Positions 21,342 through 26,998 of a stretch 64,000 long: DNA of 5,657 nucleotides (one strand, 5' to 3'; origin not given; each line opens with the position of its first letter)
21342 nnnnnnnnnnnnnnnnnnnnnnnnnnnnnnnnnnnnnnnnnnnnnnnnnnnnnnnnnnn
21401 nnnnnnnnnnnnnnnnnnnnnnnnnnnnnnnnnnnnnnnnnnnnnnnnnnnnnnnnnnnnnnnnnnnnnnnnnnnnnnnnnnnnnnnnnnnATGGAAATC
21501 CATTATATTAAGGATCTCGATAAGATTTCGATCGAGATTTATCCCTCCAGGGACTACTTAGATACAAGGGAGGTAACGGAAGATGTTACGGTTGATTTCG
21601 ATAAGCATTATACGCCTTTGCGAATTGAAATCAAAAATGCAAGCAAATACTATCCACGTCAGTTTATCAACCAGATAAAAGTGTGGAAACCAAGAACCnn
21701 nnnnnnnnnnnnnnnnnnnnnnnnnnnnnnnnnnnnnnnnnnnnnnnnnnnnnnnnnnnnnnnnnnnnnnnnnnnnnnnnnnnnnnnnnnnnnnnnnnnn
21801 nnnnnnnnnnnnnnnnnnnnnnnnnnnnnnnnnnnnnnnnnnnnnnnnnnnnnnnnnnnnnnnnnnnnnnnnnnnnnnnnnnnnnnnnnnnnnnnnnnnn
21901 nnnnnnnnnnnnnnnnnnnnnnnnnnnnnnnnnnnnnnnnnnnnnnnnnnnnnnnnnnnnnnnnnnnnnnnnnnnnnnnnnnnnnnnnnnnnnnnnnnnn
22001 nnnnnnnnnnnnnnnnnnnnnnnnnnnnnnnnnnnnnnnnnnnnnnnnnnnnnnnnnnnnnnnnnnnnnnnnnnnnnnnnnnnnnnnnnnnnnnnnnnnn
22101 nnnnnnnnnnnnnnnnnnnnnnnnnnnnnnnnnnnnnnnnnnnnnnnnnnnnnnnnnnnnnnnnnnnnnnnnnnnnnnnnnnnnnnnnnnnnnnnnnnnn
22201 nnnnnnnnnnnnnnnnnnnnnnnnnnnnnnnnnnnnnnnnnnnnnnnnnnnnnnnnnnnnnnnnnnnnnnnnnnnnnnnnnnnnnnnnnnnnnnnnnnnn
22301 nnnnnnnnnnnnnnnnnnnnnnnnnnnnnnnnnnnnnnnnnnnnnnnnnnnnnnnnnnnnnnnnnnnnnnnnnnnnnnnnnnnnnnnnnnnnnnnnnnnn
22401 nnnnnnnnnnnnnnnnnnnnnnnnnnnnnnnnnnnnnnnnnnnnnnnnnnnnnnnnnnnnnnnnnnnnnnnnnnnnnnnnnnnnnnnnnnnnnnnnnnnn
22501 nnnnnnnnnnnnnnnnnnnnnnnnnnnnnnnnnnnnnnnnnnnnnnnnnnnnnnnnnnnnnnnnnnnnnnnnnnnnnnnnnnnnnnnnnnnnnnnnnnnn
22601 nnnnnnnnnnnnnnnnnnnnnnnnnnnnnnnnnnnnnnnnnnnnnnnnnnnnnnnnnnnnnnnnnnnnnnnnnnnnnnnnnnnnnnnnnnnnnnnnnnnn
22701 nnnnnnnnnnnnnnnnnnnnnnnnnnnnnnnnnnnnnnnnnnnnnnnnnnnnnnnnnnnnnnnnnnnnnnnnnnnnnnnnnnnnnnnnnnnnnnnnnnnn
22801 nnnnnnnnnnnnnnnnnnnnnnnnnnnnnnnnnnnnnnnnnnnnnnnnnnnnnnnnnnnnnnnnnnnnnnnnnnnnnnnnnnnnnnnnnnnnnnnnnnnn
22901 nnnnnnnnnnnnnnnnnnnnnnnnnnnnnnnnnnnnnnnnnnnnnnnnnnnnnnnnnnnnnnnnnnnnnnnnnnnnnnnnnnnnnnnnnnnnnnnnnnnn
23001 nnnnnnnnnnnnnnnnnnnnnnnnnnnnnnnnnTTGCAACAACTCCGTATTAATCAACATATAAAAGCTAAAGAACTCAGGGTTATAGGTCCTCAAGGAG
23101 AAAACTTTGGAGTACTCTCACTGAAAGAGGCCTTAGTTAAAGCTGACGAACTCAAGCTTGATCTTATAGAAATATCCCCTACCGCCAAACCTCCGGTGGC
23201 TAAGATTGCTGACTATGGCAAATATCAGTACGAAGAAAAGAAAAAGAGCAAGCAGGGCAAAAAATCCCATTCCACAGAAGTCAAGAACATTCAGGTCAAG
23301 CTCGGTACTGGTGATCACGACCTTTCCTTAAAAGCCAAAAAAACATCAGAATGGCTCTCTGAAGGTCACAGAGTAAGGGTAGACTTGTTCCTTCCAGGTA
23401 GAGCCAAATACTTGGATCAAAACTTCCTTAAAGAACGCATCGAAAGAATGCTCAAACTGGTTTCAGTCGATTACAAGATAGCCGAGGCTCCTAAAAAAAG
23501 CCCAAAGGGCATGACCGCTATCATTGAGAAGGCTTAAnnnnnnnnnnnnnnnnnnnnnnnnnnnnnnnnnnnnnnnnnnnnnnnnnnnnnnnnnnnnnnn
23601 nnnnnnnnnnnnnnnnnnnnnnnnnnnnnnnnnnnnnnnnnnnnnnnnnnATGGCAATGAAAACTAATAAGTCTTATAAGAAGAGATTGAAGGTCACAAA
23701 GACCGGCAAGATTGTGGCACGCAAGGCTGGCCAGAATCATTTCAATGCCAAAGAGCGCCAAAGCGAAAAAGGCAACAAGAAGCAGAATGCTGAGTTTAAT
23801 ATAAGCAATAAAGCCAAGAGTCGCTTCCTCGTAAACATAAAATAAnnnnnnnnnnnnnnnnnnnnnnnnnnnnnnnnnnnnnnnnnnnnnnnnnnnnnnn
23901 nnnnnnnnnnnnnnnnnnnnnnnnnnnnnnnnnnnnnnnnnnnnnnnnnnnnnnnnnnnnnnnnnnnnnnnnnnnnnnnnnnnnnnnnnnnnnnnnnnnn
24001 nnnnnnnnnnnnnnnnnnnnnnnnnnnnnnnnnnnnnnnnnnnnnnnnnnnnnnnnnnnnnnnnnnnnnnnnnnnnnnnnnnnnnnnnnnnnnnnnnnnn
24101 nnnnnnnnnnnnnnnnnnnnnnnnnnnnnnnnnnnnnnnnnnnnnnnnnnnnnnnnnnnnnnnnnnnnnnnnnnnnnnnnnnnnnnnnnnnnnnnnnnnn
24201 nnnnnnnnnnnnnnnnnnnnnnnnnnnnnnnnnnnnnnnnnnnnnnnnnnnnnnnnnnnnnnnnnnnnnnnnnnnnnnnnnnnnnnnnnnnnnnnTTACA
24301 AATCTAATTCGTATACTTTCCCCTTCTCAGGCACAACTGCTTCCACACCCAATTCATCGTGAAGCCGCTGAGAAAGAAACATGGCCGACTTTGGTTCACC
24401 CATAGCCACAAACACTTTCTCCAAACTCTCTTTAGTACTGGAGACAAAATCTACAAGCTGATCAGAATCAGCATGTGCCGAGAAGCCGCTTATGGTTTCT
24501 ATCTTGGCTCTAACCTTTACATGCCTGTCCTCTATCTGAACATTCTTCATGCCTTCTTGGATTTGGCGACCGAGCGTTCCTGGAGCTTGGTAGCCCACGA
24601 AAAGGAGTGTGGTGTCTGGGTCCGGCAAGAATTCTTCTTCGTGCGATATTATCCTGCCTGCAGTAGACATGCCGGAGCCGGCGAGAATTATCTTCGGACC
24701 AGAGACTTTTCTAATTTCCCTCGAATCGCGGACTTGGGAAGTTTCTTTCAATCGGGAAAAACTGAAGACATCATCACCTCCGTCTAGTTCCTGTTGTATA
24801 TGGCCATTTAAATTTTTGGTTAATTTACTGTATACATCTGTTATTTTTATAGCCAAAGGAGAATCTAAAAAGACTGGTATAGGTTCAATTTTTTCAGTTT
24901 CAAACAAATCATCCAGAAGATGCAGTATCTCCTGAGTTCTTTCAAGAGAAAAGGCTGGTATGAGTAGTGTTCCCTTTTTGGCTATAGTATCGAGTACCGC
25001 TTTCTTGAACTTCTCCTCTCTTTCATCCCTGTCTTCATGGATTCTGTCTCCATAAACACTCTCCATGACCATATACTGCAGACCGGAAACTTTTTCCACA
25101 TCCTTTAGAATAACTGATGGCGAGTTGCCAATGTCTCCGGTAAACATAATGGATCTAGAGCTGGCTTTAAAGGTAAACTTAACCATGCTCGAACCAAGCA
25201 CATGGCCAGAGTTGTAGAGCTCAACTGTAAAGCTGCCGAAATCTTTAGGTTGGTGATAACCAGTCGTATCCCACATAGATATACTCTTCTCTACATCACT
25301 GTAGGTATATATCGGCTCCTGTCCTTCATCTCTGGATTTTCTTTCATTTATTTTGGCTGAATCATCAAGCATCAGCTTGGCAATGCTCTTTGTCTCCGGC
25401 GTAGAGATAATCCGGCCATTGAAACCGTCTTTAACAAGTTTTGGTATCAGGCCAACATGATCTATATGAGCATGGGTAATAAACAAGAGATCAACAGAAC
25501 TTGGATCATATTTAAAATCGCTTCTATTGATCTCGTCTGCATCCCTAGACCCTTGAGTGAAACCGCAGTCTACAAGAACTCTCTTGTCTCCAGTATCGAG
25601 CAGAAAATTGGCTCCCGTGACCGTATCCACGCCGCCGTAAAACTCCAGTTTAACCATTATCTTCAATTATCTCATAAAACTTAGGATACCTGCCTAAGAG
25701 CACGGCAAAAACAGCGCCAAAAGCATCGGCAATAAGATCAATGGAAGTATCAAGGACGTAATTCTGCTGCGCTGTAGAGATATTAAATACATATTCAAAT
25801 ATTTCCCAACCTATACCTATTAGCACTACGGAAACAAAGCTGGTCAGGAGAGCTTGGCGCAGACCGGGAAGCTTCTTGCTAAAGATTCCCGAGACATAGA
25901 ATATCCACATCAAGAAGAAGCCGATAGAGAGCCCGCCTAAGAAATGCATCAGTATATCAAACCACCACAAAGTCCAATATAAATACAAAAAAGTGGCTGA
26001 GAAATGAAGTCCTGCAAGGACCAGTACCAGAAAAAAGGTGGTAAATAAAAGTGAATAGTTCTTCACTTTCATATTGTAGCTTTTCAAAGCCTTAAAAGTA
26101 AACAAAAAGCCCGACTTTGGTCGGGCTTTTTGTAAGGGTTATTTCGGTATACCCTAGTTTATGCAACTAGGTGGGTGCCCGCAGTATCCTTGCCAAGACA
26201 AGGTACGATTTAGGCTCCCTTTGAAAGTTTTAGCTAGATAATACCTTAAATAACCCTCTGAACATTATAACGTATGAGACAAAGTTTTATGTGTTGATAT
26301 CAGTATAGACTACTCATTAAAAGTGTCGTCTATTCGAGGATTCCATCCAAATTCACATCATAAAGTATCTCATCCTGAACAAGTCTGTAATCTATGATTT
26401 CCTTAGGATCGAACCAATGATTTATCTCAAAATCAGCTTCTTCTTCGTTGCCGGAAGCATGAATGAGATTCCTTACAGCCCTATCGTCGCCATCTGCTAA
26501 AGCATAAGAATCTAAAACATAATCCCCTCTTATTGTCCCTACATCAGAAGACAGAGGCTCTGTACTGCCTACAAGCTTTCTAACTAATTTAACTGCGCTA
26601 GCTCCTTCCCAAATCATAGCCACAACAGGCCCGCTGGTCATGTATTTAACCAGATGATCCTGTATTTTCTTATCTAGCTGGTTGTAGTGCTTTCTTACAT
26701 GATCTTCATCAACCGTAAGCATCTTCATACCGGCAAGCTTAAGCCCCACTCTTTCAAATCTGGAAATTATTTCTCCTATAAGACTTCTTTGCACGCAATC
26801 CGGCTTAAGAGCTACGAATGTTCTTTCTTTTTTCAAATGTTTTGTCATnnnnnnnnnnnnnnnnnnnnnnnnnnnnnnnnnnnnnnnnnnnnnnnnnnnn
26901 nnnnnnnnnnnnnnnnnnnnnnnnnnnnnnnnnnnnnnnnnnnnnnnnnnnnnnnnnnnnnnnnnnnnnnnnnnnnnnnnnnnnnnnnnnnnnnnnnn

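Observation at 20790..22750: GC-richer islet immediately downstream of ssrA with foreign-looking small genes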

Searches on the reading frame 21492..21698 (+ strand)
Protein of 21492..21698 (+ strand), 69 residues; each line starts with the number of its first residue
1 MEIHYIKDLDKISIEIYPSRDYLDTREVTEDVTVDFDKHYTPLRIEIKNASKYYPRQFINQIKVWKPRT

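Call 7: search_protein_families(library=pfam, proteins=[window:21492-21698:+], max_evalue=0.1)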
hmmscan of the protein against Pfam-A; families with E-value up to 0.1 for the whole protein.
seq(69 aa): 1 family
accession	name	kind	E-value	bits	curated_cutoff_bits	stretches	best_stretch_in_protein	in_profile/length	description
PF10049.14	DUF2283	-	6.7e-06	26.6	23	1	3-51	2-49/49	Protein of unknown function (DUF2283)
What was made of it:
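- Checked: DUF2283 gene at 21492-21701 (Pfam 26.6 bits, cut-off 23; call 7).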

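Call 40: search_protein_families(library=phrogs, proteins=[window:21492-21698:+], max_evalue=0.1)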
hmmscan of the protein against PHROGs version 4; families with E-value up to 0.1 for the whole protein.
seq(69 aa): 1 family
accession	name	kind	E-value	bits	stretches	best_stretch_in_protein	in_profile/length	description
phrog_16922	-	unknown function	0.074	13.2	1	3-58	43-96/310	-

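Call 41: search_protein_families(library=ncbifam, proteins=[window:21492-21698:+], max_evalue=0.1)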
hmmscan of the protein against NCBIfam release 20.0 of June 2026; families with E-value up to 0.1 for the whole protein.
seq(69 aa): 0 families

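Call 78: search_solved_structures(query=window:21492-21698:+, max_evalue=1)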
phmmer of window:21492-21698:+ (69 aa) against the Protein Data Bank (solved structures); distinct sequences matched with E-value up to 1: 3.
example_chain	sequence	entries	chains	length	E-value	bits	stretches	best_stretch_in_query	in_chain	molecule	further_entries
4k3b_A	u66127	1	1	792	0.45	14.3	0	10-63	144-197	Outer membrane protein assembly factor BamA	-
9cmw_A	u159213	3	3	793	0.45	14.3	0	10-63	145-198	Outer membrane protein assembly factor BamA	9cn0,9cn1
9n2d_A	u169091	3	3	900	0.98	13.2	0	5-54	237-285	Bam A | Surface antigen (D15)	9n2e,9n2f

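Call 93: find_homologous_proteins(query=window:21492-21698:+, max_evalue=0.001)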
Query window:21492-21698:+ (69 aa): 1 proteins with E <= 0.001 among 1 candidates.
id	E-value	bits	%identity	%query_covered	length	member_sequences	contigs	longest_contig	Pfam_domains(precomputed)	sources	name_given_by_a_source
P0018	4.4e-39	149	100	100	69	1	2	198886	PF10049.15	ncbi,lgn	-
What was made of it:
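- Closest known: DUF2283. Different: It has no close relative in 5.8 billion proteins (call 93).
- Tried and rejected: DUF2283: only itself (call 93).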

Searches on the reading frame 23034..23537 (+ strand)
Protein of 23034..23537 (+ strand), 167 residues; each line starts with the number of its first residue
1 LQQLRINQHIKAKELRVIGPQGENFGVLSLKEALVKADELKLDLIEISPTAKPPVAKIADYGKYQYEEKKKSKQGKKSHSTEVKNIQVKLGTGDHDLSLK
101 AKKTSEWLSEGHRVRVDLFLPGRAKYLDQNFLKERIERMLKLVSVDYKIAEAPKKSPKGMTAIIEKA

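Call 22: find_related_loci(query=window:23034-23537:+, collection=genome_contigs, flank=10000)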
Query window:23034-23537:+ (167 aa) in genome_contigs; peptide patterns used: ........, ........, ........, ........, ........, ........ (x = any residue, [..] = any of these).
223 stretches matched a pattern; 65 encode a relative of the query (tblastn E <= 1e-3); 65 distinct loci.
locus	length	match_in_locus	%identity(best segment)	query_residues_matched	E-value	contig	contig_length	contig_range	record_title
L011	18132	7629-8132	71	1-167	7e-79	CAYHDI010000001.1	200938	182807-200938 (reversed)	MAG TPA_asm: uncultured Candidatus Saccharibacteria bacterium isolate ERP119705_co10_3 genome assembly, contig: NODE_13_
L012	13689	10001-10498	66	3-167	8e-75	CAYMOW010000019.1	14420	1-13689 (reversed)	MAG TPA_asm: uncultured Candidatus Saccharibacteria bacterium isolate SRP329715_co1_140 genome assembly, contig: NODE_63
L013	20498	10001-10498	70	3-167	1e-74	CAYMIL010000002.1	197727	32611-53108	MAG TPA_asm: uncultured Candidatus Saccharibacteria bacterium isolate SRP133034_co1_56 genome assembly, contig: NODE_14_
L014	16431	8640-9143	70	1-167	3e-74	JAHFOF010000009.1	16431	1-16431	MAG: bacterium isolate nzgw498 NODE_6761_length_16432_cov_4.089265, whole genome shotgun sequence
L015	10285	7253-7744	69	5-167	3e-73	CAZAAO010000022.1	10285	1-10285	MAG TPA_asm: uncultured Candidatus Saccharibacteria bacterium isolate SRP278252_co2_119 genome assembly, contig: NODE_13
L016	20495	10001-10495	68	3-166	7e-73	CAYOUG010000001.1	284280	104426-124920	MAG TPA_asm: uncultured Candidatus Saccharibacteria bacterium isolate SRP278252_co2_18 genome assembly, contig: NODE_23_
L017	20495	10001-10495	68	3-166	3e-72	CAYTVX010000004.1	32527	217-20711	MAG TPA_asm: uncultured Candidatus Saccharibacteria bacterium isolate SRP286056_co1_301 genome assembly, contig: NODE_14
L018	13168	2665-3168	68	1-167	2e-71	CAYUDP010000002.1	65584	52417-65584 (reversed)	MAG TPA_asm: uncultured Candidatus Saccharibacteria bacterium isolate SRP135725_co1_408 genome assembly, contig: NODE_31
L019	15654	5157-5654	69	3-167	4e-71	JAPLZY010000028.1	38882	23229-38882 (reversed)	MAG: Candidatus Zambryskiibacteriota bacterium isolate LacPavin_0818_WC40_MAG_41_17 LacPavin_0818_WC40_scaffold_580788,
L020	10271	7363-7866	66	1-167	3e-71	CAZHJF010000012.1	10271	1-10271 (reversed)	MAG TPA_asm: uncultured Candidatus Saccharibacteria bacterium isolate SRP286056_co1_564 genome assembly, contig: NODE_84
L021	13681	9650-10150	70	1-167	2e-71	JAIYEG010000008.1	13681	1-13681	MAG: bacterium isolate H1_MAG_00060 pond_H1_MAG_00060_000000000006, whole genome shotgun sequence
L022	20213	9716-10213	69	3-167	6e-71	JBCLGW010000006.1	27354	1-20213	Parcubacteria group bacterium isolate SLM_LV1_02b-J04 Node_6_length_27354_cov_85.983928, whole genome shotgun sequence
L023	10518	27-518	68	3-165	2e-70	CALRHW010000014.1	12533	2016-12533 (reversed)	MAG: Parcubacteria group bacterium isolate TrH-25oct19-271 genome assembly, contig: TrH-25oct19-C10071, whole genome sho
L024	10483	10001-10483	70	5-164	2e-70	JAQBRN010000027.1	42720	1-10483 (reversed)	MAG: Parcubacteria group bacterium isolate RYN_400 scaffold_511504, whole genome shotgun sequence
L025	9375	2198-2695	65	3-167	3e-70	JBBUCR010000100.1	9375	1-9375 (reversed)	MAG: Patescibacteria group bacterium isolate H52-bin043_1 H52_bin043_1_000000000100, whole genome shotgun sequence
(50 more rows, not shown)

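Call 29: search_protein_families(library=pfam, alignment_id=A2, max_evalue=0.001)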
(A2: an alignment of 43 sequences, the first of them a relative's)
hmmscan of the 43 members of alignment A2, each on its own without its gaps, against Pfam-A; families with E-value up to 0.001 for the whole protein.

A. member 1, L011:6398-6820:- (140 aa): 0 families

B. families by the number of members that match (of 43 scanned): 26 families (the first 25 are shown)
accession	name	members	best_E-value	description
PF06210.16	DUF1003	2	8e-23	Protein of unknown function (DUF1003)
PF00933.27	Glyco_hydro_3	1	2.6e-68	Glycosyl hydrolase family 3 N terminal domain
PF13091.12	PLDc_2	1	3.2e-42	PLD-like domain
PF06161.16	DUF975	1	1.7e-41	Protein of unknown function (DUF975)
PF13354.11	Beta-lactamase2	1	8.5e-36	Beta-lactamase enzyme family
PF13635.12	DUF4143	1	2.4e-34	Domain of unknown function (DUF4143)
PF00571.33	CBS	1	6e-31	CBS domain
PF13173.12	AAA_14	1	9e-28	AAA domain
PF00717.28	Peptidase_S24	1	2.2e-26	Peptidase S24-like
PF12587.13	DUF3761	1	7.1e-22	Protein of unknown function (DUF3761)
PF13646.12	HEAT_2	1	6.3e-16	HEAT repeats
PF01261.30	AP_endonuc_2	1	6.2e-11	Xylose isomerase-like TIM barrel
PF04229.20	GrpB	1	8.9e-11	GrpB protein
PF02985.28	HEAT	1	1.5e-07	HEAT repeat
PF14359.12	DUF4406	1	1.6e-07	Domain of unknown function (DUF4406)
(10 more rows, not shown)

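Call 46: search_protein_families(library=pfam, proteins=[window:23034-23537:+], max_evalue=0.0001)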
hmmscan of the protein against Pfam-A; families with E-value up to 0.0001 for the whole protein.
window:23034-23537:+ (167 aa): 2 families
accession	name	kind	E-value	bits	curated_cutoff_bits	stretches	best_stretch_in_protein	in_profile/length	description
PF05198.21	IF3_N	-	5.9e-28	97.3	26.9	1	6-74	1-69/70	Translation initiation factor IF-3, N-terminal domain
PF00707.27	IF3_C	-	8.4e-12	45.3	34.8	1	81-165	1-84/86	Translation initiation factor IF-3, C-terminal domain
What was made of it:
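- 23034..23537 (+): infC, the first gene of infC-rpmI-rplT; conserved right anchor. Calls 46, 22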

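Call 50: search_protein_families(library=pfam, proteins=[L014:7834-8097:+, L014:6547-6729:+, L014:6909-7328:+, L014:7511-7744:+, L011:6398-6820:-], max_evalue=0.01)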
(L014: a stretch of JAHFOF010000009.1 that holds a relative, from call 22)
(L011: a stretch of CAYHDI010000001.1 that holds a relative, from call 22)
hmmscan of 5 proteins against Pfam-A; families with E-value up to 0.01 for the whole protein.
L014:7834-8097:+ (87 aa): 0 families

L014:6547-6729:+ (60 aa): 1 family
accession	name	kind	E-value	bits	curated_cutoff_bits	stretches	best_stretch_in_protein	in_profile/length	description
PF06827.20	zf-FPG_IleRS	-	0.0092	16.3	21.3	0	3-18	2-20/30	Zinc finger found in FPG and IleRS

L014:6909-7328:+ (139 aa): 0 families

L014:7511-7744:+ (77 aa): 0 families

L011:6398-6820:- (140 aa): 0 families

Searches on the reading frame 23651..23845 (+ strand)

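Call 46: search_protein_families(library=pfam, proteins=[window:23651-23845:+], max_evalue=0.0001)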
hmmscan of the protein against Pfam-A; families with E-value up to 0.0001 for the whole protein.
window:23651-23845:+ (64 aa): 1 family
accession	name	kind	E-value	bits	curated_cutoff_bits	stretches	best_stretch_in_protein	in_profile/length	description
PF01632.24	Ribosomal_L35p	-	2.6e-09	37.8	28.9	1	3-54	3-54/61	Ribosomal protein L35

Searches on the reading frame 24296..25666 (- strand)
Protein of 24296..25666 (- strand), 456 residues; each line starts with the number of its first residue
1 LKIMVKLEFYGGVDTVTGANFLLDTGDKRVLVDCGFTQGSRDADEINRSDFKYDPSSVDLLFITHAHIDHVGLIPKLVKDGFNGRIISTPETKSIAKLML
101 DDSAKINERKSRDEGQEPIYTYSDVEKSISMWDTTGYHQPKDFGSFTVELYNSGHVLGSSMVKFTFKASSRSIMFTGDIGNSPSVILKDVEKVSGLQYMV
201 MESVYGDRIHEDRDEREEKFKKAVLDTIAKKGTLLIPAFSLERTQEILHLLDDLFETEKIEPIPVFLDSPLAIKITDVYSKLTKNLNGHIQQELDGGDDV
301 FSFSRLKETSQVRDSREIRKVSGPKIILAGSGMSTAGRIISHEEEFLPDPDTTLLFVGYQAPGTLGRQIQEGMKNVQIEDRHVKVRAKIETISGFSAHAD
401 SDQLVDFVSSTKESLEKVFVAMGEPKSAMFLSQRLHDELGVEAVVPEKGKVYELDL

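Call 46: search_protein_families(library=pfam, proteins=[window:24296-25666:-], max_evalue=0.0001)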
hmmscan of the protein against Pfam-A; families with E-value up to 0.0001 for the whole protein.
window:24296-25666:- (456 aa): 5 families
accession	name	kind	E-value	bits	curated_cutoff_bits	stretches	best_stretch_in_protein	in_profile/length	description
PF10996.14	Beta-Casp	-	1.3e-33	116.5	27.7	1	244-369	1-120/120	Beta-Casp domain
PF07521.17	RMMBL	-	7.8e-14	51.9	21.6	1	383-446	2-63/63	Zn-dependent metallo-hydrolase RNA specificity domain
PF00753.33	Lactamase_B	-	1e-13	52.2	22.7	1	21-205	9-162/196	Metallo-beta-lactamase superfamily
PF16661.11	Lactamase_B_6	-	1.2e-09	38.2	27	1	22-188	1-171/193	Metallo-beta-lactamase superfamily domain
PF12706.13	Lactamase_B_2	-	6e-07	29.7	27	1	29-192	2-156/200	Beta-lactamase superfamily domain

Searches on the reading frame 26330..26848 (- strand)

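Call 46: search_protein_families(library=pfam, proteins=[window:26330-26848:-], max_evalue=0.0001)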
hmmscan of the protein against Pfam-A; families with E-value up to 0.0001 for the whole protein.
window:26330-26848:- (172 aa): 1 family
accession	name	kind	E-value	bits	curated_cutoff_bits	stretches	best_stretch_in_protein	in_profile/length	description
PF00334.24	NDK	-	1.2e-43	148.6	27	1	8-151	1-135/135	Nucleoside diphosphate kinase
